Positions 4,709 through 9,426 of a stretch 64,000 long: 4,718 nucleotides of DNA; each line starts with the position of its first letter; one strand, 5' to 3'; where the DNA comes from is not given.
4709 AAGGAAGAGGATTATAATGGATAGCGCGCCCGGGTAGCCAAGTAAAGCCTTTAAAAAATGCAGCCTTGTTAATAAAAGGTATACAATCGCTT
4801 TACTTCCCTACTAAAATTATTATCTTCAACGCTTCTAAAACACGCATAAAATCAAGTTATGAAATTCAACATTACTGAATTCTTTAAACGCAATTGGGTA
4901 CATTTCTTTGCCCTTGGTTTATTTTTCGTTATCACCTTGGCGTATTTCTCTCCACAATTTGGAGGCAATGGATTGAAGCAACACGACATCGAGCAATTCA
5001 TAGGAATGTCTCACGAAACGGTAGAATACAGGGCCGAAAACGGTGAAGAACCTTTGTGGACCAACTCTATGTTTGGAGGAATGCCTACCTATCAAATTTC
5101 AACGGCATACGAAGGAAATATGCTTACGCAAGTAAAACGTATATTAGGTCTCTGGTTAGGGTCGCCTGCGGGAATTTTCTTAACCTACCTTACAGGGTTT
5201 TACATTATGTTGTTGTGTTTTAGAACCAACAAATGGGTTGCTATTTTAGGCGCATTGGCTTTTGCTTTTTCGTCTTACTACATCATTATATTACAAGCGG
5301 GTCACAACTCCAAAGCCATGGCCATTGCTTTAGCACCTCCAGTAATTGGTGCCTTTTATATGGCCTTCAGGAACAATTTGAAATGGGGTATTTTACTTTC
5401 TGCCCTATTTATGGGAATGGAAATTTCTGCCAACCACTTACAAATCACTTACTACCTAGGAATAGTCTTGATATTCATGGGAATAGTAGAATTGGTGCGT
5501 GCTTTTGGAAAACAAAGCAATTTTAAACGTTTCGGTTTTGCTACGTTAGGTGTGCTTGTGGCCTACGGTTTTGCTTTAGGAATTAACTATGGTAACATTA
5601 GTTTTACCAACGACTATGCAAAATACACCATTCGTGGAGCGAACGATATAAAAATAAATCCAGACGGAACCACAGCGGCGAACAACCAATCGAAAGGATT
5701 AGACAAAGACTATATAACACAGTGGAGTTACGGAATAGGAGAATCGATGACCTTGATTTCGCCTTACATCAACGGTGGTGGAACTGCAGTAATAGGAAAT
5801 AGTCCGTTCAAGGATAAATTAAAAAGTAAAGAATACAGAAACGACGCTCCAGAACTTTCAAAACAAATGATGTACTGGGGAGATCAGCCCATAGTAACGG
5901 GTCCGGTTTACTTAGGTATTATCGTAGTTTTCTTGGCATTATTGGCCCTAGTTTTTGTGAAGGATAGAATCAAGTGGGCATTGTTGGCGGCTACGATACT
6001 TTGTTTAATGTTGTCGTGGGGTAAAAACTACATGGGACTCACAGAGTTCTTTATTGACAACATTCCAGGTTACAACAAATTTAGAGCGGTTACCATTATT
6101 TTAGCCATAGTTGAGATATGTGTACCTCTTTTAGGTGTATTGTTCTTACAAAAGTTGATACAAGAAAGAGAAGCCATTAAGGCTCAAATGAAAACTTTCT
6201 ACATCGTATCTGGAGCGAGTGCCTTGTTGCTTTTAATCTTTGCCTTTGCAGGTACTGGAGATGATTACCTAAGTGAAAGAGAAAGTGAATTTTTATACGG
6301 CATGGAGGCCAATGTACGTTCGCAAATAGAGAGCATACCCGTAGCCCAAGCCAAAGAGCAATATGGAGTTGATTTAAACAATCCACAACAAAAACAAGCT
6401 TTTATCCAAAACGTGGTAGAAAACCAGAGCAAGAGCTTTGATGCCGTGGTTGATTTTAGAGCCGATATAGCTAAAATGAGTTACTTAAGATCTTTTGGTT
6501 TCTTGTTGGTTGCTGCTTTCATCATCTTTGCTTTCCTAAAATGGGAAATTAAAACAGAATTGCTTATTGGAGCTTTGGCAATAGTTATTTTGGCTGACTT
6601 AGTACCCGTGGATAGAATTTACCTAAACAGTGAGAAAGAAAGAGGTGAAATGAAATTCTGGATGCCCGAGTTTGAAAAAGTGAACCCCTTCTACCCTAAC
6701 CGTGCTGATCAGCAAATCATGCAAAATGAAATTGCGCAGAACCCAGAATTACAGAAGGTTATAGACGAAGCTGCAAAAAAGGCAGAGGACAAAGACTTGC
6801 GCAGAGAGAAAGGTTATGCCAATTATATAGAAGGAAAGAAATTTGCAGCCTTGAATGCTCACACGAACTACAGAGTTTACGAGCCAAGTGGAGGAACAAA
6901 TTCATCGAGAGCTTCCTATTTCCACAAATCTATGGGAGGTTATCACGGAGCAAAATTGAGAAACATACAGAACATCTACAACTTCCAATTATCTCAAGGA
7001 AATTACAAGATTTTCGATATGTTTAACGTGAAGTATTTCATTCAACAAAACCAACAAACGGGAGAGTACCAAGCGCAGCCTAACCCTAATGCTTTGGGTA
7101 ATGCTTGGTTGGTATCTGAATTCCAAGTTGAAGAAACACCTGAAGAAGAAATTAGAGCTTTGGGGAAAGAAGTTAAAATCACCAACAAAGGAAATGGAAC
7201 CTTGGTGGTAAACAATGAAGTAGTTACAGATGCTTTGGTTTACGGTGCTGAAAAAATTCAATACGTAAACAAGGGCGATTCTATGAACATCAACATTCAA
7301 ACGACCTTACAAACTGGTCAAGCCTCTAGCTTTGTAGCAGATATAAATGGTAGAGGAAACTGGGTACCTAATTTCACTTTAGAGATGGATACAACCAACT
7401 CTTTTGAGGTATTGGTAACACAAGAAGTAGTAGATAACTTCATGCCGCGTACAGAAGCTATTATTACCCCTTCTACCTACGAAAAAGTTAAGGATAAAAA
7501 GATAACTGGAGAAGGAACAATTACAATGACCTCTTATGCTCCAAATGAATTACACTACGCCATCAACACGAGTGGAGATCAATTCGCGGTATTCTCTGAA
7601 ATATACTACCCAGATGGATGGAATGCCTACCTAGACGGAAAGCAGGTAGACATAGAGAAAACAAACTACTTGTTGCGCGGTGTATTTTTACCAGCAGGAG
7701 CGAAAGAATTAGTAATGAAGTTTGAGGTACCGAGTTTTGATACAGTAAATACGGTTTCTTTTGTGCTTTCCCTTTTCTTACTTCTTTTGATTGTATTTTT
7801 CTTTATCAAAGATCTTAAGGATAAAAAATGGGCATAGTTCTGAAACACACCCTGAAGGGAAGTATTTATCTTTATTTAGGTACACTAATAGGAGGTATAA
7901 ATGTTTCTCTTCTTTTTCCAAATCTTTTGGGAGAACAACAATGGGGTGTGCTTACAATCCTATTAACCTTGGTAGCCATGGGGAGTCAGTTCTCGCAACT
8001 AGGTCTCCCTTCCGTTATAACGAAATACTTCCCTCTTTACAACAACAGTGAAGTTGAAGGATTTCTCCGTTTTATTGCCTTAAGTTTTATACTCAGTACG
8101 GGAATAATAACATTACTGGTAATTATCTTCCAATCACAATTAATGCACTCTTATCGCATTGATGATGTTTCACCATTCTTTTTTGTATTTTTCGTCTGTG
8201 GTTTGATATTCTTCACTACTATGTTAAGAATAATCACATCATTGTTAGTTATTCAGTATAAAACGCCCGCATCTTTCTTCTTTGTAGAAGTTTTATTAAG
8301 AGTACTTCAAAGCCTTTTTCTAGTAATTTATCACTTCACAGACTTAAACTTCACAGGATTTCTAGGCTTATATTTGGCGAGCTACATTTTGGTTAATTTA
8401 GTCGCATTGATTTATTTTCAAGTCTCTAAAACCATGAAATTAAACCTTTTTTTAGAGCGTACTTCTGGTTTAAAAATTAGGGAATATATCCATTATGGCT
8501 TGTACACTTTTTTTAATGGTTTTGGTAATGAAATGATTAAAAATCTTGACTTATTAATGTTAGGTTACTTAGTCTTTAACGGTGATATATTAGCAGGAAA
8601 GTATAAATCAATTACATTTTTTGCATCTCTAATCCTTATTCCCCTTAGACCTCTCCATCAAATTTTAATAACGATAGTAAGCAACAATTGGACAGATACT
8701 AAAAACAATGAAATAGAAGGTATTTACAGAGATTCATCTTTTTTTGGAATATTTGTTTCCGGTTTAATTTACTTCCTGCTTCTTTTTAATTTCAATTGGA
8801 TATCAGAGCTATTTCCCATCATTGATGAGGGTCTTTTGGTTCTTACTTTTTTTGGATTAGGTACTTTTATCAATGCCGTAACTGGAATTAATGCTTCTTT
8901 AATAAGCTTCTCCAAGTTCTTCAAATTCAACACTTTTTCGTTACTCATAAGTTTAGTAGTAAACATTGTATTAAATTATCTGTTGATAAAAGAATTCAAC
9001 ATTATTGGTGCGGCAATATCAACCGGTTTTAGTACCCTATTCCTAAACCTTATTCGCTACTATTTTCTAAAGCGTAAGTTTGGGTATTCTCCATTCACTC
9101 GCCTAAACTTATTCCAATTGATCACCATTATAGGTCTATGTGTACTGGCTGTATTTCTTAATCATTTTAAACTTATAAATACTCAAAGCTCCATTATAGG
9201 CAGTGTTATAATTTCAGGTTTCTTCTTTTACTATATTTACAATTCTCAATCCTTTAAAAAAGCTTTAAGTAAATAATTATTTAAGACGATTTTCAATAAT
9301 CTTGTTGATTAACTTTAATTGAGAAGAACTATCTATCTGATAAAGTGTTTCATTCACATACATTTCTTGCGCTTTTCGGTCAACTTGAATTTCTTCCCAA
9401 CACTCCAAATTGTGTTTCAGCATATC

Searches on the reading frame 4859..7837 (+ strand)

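Call 78: search_protein_families(library=pfam, proteins=[window:4859-7837:+], max_evalue=0.00001)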
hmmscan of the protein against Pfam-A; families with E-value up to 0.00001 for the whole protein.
window:4859-7837:+ (992 aa): 1 family
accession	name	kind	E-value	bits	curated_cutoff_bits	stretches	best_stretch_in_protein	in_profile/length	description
PF09586.16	YfhO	-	3.8e-07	29.3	28.5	1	887-964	755-832/835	Bacterial membrane protein YfhO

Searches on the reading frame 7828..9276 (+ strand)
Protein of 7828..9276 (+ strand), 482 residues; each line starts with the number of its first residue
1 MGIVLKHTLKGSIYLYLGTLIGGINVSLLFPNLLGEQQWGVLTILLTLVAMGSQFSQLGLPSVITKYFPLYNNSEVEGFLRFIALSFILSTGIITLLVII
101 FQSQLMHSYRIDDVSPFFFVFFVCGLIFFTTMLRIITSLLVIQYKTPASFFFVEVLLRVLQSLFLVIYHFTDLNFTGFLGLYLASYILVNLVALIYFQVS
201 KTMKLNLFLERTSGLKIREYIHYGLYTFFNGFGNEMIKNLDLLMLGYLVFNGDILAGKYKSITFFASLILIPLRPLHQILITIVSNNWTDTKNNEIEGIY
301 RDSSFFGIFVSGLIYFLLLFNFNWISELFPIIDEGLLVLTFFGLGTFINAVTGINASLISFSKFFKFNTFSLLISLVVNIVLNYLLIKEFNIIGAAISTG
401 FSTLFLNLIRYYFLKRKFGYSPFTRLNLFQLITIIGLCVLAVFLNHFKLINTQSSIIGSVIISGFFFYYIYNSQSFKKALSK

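Call 78: search_protein_families(library=pfam, proteins=[window:7828-9276:+], max_evalue=0.00001)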
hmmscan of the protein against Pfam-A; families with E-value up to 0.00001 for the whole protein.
window:7828-9276:+ (482 aa): 1 family
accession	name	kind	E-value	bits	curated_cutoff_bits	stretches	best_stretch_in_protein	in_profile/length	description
PF01943.22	Polysacc_synt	-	1.1e-06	28.7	28.2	1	9-271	2-256/274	Polysaccharide biosynthesis protein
